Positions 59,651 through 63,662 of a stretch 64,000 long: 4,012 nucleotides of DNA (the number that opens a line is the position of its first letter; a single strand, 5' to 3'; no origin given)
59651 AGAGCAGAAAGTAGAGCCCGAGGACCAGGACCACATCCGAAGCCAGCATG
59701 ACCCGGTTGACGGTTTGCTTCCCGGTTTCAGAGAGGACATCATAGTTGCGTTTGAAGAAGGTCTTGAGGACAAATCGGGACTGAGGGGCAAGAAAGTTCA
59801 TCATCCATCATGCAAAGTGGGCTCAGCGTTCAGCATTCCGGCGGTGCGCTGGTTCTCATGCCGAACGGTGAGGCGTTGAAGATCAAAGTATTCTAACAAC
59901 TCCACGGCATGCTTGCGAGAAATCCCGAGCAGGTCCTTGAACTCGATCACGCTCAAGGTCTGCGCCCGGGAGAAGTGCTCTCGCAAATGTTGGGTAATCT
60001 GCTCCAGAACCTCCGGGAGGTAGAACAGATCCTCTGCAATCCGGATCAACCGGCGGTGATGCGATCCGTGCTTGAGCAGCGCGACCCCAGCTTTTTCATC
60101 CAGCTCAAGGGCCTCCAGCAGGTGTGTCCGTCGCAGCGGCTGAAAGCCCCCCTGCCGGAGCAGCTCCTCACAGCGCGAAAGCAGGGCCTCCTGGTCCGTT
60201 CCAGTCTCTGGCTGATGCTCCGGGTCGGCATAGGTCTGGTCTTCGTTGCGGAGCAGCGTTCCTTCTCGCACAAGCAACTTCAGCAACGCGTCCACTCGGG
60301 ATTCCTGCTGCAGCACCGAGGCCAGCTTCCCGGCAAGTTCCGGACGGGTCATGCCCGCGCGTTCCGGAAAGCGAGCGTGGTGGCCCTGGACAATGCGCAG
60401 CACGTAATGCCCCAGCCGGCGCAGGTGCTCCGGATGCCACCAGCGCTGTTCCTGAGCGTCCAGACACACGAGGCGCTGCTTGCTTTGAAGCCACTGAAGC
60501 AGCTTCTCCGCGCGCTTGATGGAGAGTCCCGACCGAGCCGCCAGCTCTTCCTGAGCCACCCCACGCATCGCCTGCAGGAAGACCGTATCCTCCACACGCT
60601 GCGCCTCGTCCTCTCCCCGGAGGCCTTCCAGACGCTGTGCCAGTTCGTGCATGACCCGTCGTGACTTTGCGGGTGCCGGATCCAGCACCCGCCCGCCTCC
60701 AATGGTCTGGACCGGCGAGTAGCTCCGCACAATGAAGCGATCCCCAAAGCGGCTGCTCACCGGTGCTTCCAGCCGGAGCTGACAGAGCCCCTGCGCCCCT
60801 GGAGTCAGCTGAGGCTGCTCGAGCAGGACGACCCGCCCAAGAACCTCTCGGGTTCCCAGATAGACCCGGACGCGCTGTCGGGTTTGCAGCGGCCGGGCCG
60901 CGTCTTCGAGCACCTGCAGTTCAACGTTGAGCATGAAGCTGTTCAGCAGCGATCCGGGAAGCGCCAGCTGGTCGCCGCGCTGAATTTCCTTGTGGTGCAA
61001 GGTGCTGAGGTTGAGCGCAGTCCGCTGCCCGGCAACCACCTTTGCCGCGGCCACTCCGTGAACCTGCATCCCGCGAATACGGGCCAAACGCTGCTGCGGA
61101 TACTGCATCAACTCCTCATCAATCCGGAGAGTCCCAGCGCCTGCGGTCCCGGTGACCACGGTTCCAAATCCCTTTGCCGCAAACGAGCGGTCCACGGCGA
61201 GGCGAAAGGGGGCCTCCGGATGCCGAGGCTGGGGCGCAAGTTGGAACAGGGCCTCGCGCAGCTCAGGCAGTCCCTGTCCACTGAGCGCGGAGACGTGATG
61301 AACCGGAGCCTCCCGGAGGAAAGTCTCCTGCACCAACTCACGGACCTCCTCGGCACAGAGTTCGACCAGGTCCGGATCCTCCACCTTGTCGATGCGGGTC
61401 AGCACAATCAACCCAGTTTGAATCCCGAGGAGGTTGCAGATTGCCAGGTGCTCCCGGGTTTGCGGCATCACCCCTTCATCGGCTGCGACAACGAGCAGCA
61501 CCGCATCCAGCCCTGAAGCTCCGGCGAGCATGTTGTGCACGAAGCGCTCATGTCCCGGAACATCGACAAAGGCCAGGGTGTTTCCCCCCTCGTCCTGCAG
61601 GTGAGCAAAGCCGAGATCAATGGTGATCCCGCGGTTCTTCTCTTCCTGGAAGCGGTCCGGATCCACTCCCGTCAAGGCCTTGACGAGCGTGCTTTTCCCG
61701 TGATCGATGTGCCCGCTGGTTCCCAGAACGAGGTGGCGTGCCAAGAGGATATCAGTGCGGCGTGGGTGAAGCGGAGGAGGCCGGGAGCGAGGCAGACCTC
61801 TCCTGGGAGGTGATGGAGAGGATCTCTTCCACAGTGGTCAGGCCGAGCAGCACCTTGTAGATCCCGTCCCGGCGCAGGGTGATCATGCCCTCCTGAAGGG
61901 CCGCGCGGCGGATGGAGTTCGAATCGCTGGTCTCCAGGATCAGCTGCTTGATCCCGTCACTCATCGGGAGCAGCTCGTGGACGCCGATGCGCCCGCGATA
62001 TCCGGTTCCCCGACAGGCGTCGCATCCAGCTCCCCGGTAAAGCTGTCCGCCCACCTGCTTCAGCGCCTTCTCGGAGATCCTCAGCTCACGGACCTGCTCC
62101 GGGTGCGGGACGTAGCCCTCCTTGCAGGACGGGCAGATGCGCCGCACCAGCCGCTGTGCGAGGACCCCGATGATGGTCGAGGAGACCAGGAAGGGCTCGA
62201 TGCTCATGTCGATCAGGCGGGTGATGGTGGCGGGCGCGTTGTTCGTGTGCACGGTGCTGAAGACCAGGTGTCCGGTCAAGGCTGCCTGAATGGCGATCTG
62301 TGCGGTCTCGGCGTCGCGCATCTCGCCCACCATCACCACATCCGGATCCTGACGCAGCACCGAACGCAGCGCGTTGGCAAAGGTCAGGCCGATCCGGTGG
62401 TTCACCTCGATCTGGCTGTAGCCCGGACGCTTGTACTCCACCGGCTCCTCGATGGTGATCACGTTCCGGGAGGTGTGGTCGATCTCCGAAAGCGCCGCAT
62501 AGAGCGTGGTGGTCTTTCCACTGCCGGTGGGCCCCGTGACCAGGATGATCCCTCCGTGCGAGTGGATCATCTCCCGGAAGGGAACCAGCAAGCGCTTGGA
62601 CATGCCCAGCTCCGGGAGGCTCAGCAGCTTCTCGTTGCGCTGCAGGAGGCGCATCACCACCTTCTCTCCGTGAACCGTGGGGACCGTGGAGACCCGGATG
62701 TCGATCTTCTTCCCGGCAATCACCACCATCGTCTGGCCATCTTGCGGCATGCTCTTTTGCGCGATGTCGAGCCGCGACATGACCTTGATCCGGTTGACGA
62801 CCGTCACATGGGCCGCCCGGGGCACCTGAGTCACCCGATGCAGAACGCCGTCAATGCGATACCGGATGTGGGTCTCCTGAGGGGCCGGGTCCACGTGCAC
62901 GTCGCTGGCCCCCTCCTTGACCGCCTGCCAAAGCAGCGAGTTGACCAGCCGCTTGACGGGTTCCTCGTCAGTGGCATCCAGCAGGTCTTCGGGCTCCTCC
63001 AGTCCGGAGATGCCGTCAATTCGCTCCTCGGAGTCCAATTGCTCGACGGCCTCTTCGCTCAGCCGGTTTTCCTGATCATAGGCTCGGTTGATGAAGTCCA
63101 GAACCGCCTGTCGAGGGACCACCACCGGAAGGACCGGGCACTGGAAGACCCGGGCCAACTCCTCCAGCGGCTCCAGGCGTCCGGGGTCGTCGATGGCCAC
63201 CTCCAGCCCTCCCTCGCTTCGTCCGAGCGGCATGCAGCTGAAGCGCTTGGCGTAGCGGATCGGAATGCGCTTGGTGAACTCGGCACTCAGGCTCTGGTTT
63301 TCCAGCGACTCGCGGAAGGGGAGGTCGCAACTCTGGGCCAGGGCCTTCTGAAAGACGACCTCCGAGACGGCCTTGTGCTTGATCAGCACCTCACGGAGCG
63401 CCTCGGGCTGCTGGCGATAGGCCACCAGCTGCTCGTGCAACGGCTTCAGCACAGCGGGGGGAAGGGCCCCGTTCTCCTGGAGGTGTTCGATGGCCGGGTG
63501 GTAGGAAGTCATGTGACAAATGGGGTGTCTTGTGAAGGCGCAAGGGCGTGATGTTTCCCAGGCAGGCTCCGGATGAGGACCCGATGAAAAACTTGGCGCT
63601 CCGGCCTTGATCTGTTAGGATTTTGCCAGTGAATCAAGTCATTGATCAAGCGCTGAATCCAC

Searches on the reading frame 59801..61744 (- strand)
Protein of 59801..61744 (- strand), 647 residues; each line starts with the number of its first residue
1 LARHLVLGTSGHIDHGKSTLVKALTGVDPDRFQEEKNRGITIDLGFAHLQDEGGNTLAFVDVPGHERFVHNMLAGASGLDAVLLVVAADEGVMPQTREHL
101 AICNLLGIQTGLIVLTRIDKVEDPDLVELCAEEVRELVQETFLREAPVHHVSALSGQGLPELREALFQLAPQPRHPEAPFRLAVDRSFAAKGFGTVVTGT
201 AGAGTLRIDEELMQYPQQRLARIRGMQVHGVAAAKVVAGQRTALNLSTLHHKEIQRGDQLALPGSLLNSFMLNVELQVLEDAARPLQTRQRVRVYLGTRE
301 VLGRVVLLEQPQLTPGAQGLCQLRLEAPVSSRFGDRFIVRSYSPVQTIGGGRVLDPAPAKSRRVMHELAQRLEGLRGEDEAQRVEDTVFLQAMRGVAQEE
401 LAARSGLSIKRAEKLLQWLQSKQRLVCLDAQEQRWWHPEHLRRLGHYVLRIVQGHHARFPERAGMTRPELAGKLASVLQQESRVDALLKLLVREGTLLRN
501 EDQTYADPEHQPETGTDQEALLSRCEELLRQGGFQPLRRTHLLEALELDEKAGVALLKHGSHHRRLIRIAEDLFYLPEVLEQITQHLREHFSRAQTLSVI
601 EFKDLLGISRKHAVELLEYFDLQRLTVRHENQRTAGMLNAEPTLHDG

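Call 13: search_protein_families(library=ncbifam, proteins=[window:59801-61744:-], max_evalue=0.001)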
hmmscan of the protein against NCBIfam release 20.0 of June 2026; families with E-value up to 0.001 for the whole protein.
window:59801-61744:- (647 aa): 36 families (the best 25 are shown)
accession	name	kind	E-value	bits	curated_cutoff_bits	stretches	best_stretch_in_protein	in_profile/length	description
TIGR00475.1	selB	equivalog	7.5e-109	365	242.25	1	6-633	2-577/581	selenocysteine-specific translation elongation factor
NF009373.0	PRK12736.1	subfamily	1.5e-51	175.4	452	1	3-353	11-389/394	elongation factor Tu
NF000766.0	PRK00049.1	subfamily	4.7e-50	170.5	449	1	3-354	11-392/396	elongation factor Tu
TIGR00485.1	EF-Tu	equivalog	2.4e-48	164.9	522.4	1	3-353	11-389/394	elongation factor Tu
NF009372.0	PRK12735.1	subfamily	1.8e-47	162.1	479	1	3-353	11-391/396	elongation factor Tu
TIGR03680.1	eif2g_arch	equivalog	2.2e-40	139.1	514.5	2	56-218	82-253/407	translation initiation factor IF-2 subunit gamma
NF008969.0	PRK12317.1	subfamily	4.8e-40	137.4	502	1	30-260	61-307/426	elongation factor 1-alpha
NF003077.0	PRK04000.1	equivalog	1.3e-39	136.5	315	2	56-219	86-258/412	translation initiation factor IF-2 subunit gamma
TIGR00483.1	EF-1_alpha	equivalog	4.9e-29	101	540.1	1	30-259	61-307/427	translation elongation factor EF-1 subunit alpha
TIGR02034.1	CysN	subfamily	1.2e-23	83.8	336.1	1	30-307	56-342/406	sulfate adenylyltransferase, large subunit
TIGR00487.1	IF-2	equivalog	2e-23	83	424.4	1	6-226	89-306/587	translation initiation factor IF-2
NF003478.0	PRK05124.1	equivalog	1.9e-22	79.5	590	1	30-356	83-422/475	sulfate adenylyltransferase subunit CysN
NF004035.0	PRK05506.1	subfamily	6.3e-21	74.3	715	1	30-266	80-326/632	bifunctional sulfate adenylyltransferase subunit 1/adenylylsulfate kinase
TIGR00231.1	small_GTP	domain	2.6e-12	46.8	42.5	1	8-144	7-146/164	GTP-binding protein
TIGR01393.1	lepA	equivalog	2.8e-12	45.8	533.9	1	11-260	10-273/595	translation elongation factor 4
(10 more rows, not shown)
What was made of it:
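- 59801..61744 (-): selB, the selenocysteine-specific elongation factor that would bind the hairpin. TIGR00475 365 bits, cutoff 242 (call 13).
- Checked: It extends by a U-A pair to 56481-56499 and carries one A.C mismatch (56485/56495). selB is at 59801-61744 as stated, but on the minus strand (call 13).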

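Call 15: find_encoding_contigs(protein=window:59801-61744:-, flank=10000, max_places=4)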
Protein window:59801-61744:- (647 aa): no gene with exactly this product is on record in the collection.
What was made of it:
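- Tried and rejected: An exact look-up of the window's SelB found nothing on record (call 15).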

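Call 51: search_protein_families(library=pfam, proteins=[window:59801-61744:-], max_evalue=0.001)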
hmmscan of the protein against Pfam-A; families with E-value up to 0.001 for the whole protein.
window:59801-61744:- (647 aa): 6 families
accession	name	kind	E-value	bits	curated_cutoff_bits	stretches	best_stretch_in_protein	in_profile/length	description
PF00009.33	GTP_EFTU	-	8.3e-37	127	26.5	1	3-171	2-187/188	Elongation factor Tu GTP binding domain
PF25461.1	Beta-barrel_SelB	-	1.5e-18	67.3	27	1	277-359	5-79/80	Selenocysteine-specific elongation factor, beta-barrel domain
PF09107.17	SelB-wing_3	-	2.1e-14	53.2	23.2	1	589-633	1-45/47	Elongation factor SelB, winged helix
PF01926.29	MMR_HSR1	-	2.8e-07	31.1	21.9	1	11-103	6-100/113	50S ribosome-binding GTPase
PF09106.17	SelB-wing_2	-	1.9e-05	25.1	22.3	1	450-501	2-52/57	Elongation factor SelB, winged helix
PF03144.31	GTP_EFTU_D2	-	0.00049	20.9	30.3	1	194-260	1-72/73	Elongation factor Tu domain 2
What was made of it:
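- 59801..61744 (-): Pfam GTP_EFTU, Beta-barrel_SelB, SelB-wing_2 and SelB-wing_3 (call 51).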

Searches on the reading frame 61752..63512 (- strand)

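Call 13: search_protein_families(library=ncbifam, proteins=[window:61752-63512:-], max_evalue=0.001)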
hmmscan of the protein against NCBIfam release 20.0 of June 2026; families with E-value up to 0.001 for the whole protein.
window:61752-63512:- (586 aa): 23 families
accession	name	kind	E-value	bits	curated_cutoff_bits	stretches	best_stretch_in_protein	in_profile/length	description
TIGR02533.1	type_II_gspE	equivalog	7.9e-187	621.7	630.25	1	81-568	2-486/486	type II secretion system ATPase GspE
TIGR02538.1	type_IV_pilB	equivalog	3.8e-164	547.4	675.65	1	11-569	6-563/564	type IV-A pilus assembly ATPase PilB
NF053534.1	T4PilAsmATPsTfpB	equivalog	1.2e-142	476.3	850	1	40-568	54-582/584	type IV pilus assembly ATPase TfpB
NF007755.0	PRK10436.1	equivalog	1.2e-126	423.2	617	1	169-571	68-462/465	type II secretion system protein GspE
NF041000.1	ATPase_ComGA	equivalog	6.2e-77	258.2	300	1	192-457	2-266/267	competence type IV pilus ATPase ComGA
TIGR01420.1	pilT_fam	subfamily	2e-54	185.1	319.1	1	191-458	3-270/343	PilT/PilU family type 4a pilus ATPase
TIGR02525.1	plasmid_TraJ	equivalog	1.4e-23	83.5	368.3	1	286-437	121-273/372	plasmid transfer ATPase TraJ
TIGR02524.1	dot_icm_DotB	equivalog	3e-22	79.3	463.3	1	314-437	128-260/358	Dot/Icm type IV secretion system ATPase DotB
NF058587.1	archaellum_moto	equivalog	8.2e-18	64.4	550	1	309-449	264-406/527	archaellum flagellar ATPase motor FlaI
TIGR02782.1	TrbB_P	equivalog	1.1e-14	54.4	304.55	1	312-436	129-255/303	P-type conjugative transfer ATPase TrbB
TIGR02788.1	VirB11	equivalog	1.5e-14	53.8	249.95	1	312-438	137-267/308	P-type DNA transfer ATPase VirB11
TIGR03819.1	heli_sec_ATPase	hypoth_equivalog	9e-13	48.1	373.15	1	276-433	133-297/340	TadA family conjugal transfer-associated ATPase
NF010469.0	PRK13894.1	subfamily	1.9e-12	47.2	508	1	314-434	144-265/320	conjugal transfer ATPase TrbB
NF010407.0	PRK13833.1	subfamily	2.3e-11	43.7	499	1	312-439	137-265/323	conjugal transfer protein TrbB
NF053672.1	bindosome_BasE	exception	1.1e-09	37.6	1000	1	323-436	273-391/512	bindosome assembly system ATPase subunit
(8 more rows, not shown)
